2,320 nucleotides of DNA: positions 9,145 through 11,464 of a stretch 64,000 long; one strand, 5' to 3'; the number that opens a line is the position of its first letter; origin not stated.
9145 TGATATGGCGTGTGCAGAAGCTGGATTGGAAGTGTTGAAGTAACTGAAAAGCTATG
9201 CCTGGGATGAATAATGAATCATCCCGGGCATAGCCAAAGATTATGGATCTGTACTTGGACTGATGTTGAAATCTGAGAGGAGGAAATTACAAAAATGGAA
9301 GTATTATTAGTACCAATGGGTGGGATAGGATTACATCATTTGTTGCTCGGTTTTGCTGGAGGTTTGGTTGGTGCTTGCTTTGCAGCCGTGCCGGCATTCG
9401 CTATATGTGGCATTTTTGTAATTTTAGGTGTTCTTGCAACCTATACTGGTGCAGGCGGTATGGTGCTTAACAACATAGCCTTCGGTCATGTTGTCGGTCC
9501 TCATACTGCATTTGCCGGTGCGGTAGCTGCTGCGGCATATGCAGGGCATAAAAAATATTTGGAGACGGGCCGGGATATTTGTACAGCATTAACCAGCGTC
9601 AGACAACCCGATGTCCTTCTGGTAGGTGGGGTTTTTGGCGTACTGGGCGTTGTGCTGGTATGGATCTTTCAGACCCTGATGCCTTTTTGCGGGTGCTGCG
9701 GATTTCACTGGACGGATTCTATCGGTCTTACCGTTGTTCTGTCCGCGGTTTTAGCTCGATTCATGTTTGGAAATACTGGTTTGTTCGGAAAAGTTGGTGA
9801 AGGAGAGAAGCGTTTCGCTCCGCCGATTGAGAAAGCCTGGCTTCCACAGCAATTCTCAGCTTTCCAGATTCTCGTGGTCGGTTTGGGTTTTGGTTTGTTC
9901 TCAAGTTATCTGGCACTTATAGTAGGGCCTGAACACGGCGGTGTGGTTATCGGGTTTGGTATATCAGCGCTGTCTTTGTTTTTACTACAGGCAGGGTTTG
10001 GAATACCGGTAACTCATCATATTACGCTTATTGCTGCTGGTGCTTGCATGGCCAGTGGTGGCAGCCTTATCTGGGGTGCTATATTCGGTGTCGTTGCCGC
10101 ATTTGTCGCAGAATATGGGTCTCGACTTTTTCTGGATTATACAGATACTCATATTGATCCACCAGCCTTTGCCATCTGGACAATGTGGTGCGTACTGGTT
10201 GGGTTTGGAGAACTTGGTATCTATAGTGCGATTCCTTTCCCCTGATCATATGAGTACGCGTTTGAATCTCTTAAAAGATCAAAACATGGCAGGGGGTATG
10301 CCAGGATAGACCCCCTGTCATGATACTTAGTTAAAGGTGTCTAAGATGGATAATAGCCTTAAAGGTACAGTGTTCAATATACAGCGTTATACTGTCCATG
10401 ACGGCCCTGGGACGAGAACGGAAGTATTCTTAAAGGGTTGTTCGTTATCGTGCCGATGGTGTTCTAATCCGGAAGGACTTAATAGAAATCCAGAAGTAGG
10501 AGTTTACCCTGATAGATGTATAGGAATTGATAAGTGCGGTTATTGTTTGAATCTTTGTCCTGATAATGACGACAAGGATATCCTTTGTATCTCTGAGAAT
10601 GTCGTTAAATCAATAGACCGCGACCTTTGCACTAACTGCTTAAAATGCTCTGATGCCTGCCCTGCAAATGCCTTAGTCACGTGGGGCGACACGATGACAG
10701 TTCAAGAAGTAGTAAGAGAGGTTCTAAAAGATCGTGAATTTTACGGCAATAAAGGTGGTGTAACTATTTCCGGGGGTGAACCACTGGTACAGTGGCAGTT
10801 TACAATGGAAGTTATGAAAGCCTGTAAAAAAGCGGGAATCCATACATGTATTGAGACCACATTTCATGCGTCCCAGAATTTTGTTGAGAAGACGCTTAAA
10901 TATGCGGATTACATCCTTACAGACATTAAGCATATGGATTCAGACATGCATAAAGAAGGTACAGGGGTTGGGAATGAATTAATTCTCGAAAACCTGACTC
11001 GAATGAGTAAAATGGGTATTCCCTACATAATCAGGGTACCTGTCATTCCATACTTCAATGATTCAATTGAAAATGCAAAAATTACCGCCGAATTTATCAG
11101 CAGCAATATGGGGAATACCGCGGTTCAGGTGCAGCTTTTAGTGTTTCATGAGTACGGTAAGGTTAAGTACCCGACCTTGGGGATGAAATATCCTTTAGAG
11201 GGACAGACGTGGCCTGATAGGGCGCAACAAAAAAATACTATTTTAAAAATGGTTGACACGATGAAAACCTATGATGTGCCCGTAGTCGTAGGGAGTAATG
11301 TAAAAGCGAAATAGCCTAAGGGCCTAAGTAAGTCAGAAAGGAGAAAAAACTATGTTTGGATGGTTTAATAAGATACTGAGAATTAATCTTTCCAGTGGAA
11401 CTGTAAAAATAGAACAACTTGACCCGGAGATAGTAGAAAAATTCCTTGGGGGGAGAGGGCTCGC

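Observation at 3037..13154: Sigma-54-controlled glycyl radical enzyme locus coupled to a tungsten AOR instead of a microcompartment/CoA-acylating route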

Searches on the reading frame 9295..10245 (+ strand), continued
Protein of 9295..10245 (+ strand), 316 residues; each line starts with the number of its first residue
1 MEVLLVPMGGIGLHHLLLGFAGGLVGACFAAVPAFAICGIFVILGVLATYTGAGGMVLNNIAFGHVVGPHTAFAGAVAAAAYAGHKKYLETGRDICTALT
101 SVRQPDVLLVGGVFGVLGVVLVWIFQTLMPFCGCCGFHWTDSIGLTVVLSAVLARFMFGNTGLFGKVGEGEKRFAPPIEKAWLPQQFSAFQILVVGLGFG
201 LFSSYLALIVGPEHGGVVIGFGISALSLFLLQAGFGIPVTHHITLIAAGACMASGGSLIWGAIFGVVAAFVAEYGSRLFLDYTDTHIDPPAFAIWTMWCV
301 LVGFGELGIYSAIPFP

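Call 88: fold_search(model_id=the predicted structure, library=pdb)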
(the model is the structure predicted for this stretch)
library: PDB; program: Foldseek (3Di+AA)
matches with E <= 10: 458; with E <= 0.001: 0
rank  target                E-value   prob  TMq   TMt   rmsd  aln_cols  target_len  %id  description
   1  9ucm_A                5.6e-02  0.21  0.18  0.14  16.1       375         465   13  Cryo-EM structure of the human G6P transporter SLC37A2 in the apo state with a symmetric ER luminal-open conformation. (released 2025-11-05)
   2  5c65_B                9.3e-02  0.16  0.18  0.14  17.4       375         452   15  Structure of the human glucose transporter GLUT3 / SLC2A3 (released 2015-07-08)
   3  8hpk_A                9.8e-02  0.20  0.20  0.17  18.5       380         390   14  Crystal structure of the bacterial oxalate transporter OxlT in an oxalate-bound occluded form (released 2023-02-15)
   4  6g9x_B                9.8e-02  0.15  0.17  0.15  19.8       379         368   15  Crystal structure of a MFS transporter at 2.54 Angstroem resolution (released 2019-07-03)
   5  3nmo                  1.0e-01  0.18  0.19  0.17  16.3       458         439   12  Crystal structure of an engineered monomeric CLC-ec1 Cl-/H+ transporter (released 2010-07-21)
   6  6g9x_A                1.0e-01  0.16  0.18  0.15  19.8       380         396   16  Crystal structure of a MFS transporter at 2.54 Angstroem resolution (released 2019-07-03)
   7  2fec_B                1.2e-01  0.12  0.16  0.13  19.9       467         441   14  Structure of the E203Q mutant of the Cl-/H+ exchanger CLC-ec1 from E.Coli (released 2006-01-03)
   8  9ntc                  1.4e-01  0.15  0.18  0.15  19.8       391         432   12  Structure of Synaptic Vesicle Protein 2A Bound to Brivaracetam and UCB1244283 (released 2025-09-10)
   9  5aym                  1.5e-01  0.11  0.15  0.13  21.4       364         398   16  Crystal structure of a bacterial homologue of iron transporter ferroportin in outward-facing state with soaked iron (released 2015-11-04)
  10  2htk_A                1.9e-01  0.09  0.15  0.12  19.9       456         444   13  Structure of the Escherichia coli ClC chloride channel Y445A mutant and Fab complex (released 2006-09-19)
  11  4zw9                  2.0e-01  0.12  0.18  0.13  19.2       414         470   13  Crystal structure of human GLUT3 bound to D-glucose in the outward-occluded conformation at 1.5 angstrom (released 2015-07-22)
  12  4zwb_A                2.0e-01  0.10  0.16  0.12  19.1       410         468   13  Crystal structure of maltose-bound human GLUT3 in the outward-occluded conformation at 2.4 angstrom (released 2015-07-22)
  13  6adb_B                2.0e-01  0.10  0.17  0.14  19.4       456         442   13  Crystal structure of the E148N mutant CLC-ec1 in 20mM bromide (released 2019-08-28)
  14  7wsn_A                2.0e-01  0.10  0.16  0.13  22.0       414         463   12  Cryo-EM structure of human glucose transporter GLUT4 bound to cytochalasin B in detergent micelles (released 2022-05-18)
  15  28vj_B                2.1e-01  0.12  0.18  0.16  17.9       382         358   12  NorA bound to miniprotein I-23 (released 2026-04-08)
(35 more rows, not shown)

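Call 97: search_protein_families(library=ncbifam, proteins=[L097:9021-10520:+, L097:10635-12278:+, L097:12290-13747:+, L124:4108-5604:+, L124:5601-7223:+], max_evalue=1e-20)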
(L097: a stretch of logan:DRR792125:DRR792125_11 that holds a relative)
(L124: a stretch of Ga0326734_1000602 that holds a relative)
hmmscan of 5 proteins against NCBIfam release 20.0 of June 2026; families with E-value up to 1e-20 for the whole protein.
L097:9021-10520:+ (499 aa): 8 families
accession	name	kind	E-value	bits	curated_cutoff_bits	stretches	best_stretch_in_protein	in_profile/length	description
NF000756.0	PRK00047.1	subfamily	2.7e-186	619.7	498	1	2-497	3-500/502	glycerol kinase GlpK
TIGR01311.1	glycerol_kin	equivalog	3.5e-176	586.4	590.35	1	4-494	1-496/496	glycerol kinase GlpK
TIGR01312.1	XylB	equivalog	7.3e-59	199.6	380.25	1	9-466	3-456/481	xylulokinase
TIGR01314.1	gntK_FGGY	equivalog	2.8e-40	138.3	648.55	1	5-451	1-452/505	gluconokinase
NF008187.0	PRK10939.1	equivalog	1.8e-34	119.2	528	1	2-487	2-499/521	autoinducer-2 kinase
TIGR02628.1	fuculo_kin_coli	equivalog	9.5e-25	87.5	470.9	1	6-459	3-452/465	L-fuculokinase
TIGR01315.1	5C_CHO_kinase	subfamily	1.6e-23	83.2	408.7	0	312-458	356-501/541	FGGY family pentulose kinase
NF011601.0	PRK15027.1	equivalog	3e-21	75.4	912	1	8-449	4-436/484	xylulokinase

L097:10635-12278:+ (547 aa): 5 families
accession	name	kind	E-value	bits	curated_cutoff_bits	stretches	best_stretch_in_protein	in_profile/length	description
NF033461.1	glycerol3P_ox_1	equivalog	2.8e-118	395.8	840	2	6-342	11-351/607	type 1 glycerol-3-phosphate oxidase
NF008899.0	PRK12266.1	equivalog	2.3e-93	313.3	360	1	11-498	4-484/508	glycerol-3-phosphate dehydrogenase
NF009906.0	PRK13369.1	equivalog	4.8e-84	282.7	352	1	11-499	4-484/502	glycerol-3-phosphate dehydrogenase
TIGR03377.1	glycerol3P_GlpA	equivalog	3.4e-58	197.5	552.8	1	15-488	1-450/530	anaerobic glycerol-3-phosphate dehydrogenase subunit GlpA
NF008313.0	PRK11101.1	equivalog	2.3e-47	161.8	425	1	11-487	6-459/548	anaerobic glycerol-3-phosphate dehydrogenase subunit A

L097:12290-13747:+ (485 aa): 3 families
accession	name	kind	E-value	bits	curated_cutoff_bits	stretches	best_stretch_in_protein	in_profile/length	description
TIGR00387.1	glcD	equivalog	5.1e-53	180.4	567.9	1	74-482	1-413/413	glycolate oxidase subunit GlcD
NF049975.1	2HglutDHaseYdiJ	equivalog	1.4e-31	109.2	1350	0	70-213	51-196/1018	D-2-hydroxyglutarate dehydrogenase YdiJ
NF008408.0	PRK11230.1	equivalog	2.1e-26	92.4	897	1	70-482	55-470/499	glycolate oxidase subunit GlcD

L124:4108-5604:+ (498 aa): 8 families
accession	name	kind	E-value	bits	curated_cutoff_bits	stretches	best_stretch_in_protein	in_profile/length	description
NF000756.0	PRK00047.1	subfamily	6.3e-175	582.2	498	1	6-497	7-499/502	glycerol kinase GlpK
TIGR01311.1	glycerol_kin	equivalog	1e-168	561.8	590.35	1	7-495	4-496/496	glycerol kinase GlpK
TIGR01312.1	XylB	equivalog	7e-60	202.9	380.25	1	9-466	3-454/481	xylulokinase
TIGR01314.1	gntK_FGGY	equivalog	8e-41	140.1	648.55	1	6-452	2-452/505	gluconokinase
NF008187.0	PRK10939.1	equivalog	2.3e-36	125.5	528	1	3-489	3-500/521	autoinducer-2 kinase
NF011601.0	PRK15027.1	equivalog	1.7e-26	92.7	912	1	8-486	4-469/484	xylulokinase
TIGR01315.1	5C_CHO_kinase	subfamily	1.8e-25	89.7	408.7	0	339-473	379-516/541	FGGY family pentulose kinase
TIGR02628.1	fuculo_kin_coli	equivalog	2.8e-25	89.2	470.9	1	6-462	3-454/465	L-fuculokinase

L124:5601-7223:+ (541 aa): 5 families
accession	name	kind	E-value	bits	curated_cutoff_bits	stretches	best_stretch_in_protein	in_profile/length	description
NF033461.1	glycerol3P_ox_1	equivalog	1.1e-105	354.2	840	1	6-344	10-352/607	type 1 glycerol-3-phosphate oxidase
NF008899.0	PRK12266.1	equivalog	3.2e-97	326.1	360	1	10-496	3-486/508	glycerol-3-phosphate dehydrogenase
NF009906.0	PRK13369.1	equivalog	2.3e-87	293.6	352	1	11-490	4-479/502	glycerol-3-phosphate dehydrogenase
TIGR03377.1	glycerol3P_GlpA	equivalog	1.3e-63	215.3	552.8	1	15-486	1-452/530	anaerobic glycerol-3-phosphate dehydrogenase subunit GlpA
NF008313.0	PRK11101.1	equivalog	1.9e-54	185.2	425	1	12-488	7-463/548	anaerobic glycerol-3-phosphate dehydrogenase subunit A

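Call 107: search_protein_representatives(alignment_id=A1)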
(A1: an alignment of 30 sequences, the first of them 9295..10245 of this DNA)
Query: 30 sequences, 302 profile positions. Proteins with E-value up to 0.001 (for the whole library): 646; up to 1e-10: 466; up to 1e-30: 231. The best 150 are listed.
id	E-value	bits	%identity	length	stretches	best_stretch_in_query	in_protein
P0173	1.1e-125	435.1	-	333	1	3-301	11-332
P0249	3.3e-119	413.8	-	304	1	3-301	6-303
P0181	4.1e-119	413.5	-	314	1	2-301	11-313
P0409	1.8e-102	358.9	-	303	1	3-301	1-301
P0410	9.2e-99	346.7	-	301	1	3-300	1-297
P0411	1.1e-96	339.9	-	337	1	1-298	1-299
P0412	8.6e-94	330.4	-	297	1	4-296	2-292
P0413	1.9e-92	326.0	-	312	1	2-301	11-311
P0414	2.0e-88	312.8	-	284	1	3-290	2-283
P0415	6.8e-87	307.7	-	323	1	4-298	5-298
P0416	5.4e-86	304.8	-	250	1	42-301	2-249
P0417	1.7e-84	299.9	-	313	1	1-291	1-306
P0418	2.1e-84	299.6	-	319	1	1-294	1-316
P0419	1.9e-83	296.4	-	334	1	5-298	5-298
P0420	2.2e-82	292.9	-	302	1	2-292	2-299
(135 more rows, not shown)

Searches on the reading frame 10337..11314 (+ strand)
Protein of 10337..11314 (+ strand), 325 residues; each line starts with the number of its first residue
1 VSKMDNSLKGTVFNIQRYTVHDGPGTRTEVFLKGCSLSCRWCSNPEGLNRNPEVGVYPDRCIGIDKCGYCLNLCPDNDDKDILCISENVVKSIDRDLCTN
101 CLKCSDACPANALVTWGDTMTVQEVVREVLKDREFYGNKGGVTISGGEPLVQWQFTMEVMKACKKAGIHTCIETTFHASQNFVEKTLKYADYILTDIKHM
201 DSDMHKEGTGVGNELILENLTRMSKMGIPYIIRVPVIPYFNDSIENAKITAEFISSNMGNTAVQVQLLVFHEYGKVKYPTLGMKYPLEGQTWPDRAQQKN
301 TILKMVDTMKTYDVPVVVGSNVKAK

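Call 3: search_protein_families(library=pfam, proteins=[window:10337-11314:+])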
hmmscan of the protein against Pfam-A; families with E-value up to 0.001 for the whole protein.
window:10337-11314:+ (325 aa): 7 families
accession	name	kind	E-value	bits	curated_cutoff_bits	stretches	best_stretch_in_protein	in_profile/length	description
PF04055.27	Radical_SAM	-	5.9e-19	69.3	29.5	1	108-243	14-157/166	Radical SAM superfamily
PF13353.11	Fer4_12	-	6.6e-11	43.1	22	2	99-206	20-124/137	4Fe-4S single cluster domain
PF00037.32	Fer4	-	8e-08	32.2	21.1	1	93-113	3-23/24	4Fe-4S binding domain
PF12837.12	Fer4_6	-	1.4e-07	31.6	25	1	92-113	3-24/24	4Fe-4S binding domain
PF14697.11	Fer4_21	-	5.6e-05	23.6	35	1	58-111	5-55/59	4Fe-4S dicluster domain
PF13237.11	Fer4_10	-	0.00039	20.7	25.5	1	92-123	3-22/53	4Fe-4S dicluster domain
PF13484.11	Fer4_16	-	0.00065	20.9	30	0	98-116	2-20/66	4Fe-4S double cluster binding domain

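Call 4: search_protein_families(library=ncbifam, proteins=[window:10337-11314:+])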
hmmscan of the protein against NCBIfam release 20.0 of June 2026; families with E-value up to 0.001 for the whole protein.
window:10337-11314:+ (325 aa): 23 families
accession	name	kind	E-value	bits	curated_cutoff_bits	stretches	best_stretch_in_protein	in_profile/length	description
NF048008.1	SfplDhtActHpfHKleb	equivalog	2.3e-108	362.2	500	1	11-320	1-307/308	(2S)-3-sulfopropanediol dehydratase activating enzyme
TIGR02494.1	PFLE_PFLC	subfamily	1.1e-96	323.5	174.35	1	12-304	1-287/293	glycyl-radical enzyme activating protein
NF048010.1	SfplDhtActHpsHDes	equivalog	1e-93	313.5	430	1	6-297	2-290/298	(2S)-3-sulfopropanediol dehydratase activating enzyme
NF033717.2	HPDL_rSAM_activ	equivalog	2.4e-83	280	420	1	8-291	2-282/311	4-hydroxyphenylacetate decarboxylase activase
NF043069.1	T4HPD_activ_SAM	equivalog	3.3e-83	279.5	425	1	10-300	2-283/299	trans-4-hydroxy-L-proline dehydratase activase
NF033719.1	ind_deCO2_activ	equivalog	5.4e-83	278.8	425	1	10-306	1-293/302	indoleacetate decarboxylase activase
TIGR04395.1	cutC_activ_rSAM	equivalog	3.2e-77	259.8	360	1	9-318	4-306/309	choline TMA-lyase-activating enzyme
TIGR04003.1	rSAM_BssD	equivalog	6.4e-66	222.6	496.45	1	12-318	3-306/314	[benzylsuccinate synthase]-activating enzyme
NF007483.0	PRK10076.1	equivalog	5.3e-56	189.9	326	2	90-306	67-281/292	[formate-C-acetyltransferase]-activating enzyme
TIGR02493.1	PFLA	equivalog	9.3e-53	179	231.75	2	101-300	29-227/235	pyruvate formate-lyase-activating protein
NF008356.0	PRK11145.1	equivalog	3.6e-42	144.3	375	2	115-299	46-231/246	pyruvate formate lyase 1-activating protein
TIGR04041.1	activase_YjjW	hypoth_equivalog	4.4e-41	141.1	250.2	1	11-277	3-245/276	YjjW family glycine radical enzyme activase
TIGR02495.1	NrdG2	equivalog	6.5e-16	58.2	131.15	1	122-259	48-185/193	anaerobic ribonucleoside-triphosphate reductase activating protein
TIGR02491.1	NrdG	equivalog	1.2e-09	38.2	126.1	1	13-50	3-40/154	anaerobic ribonucleoside-triphosphate reductase activating protein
TIGR04337.1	AmmeMemoSam_rS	hypoth_equivalog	1.8e-07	30.4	220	1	145-272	124-251/349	AmmeMemoRadiSam system radical SAM enzyme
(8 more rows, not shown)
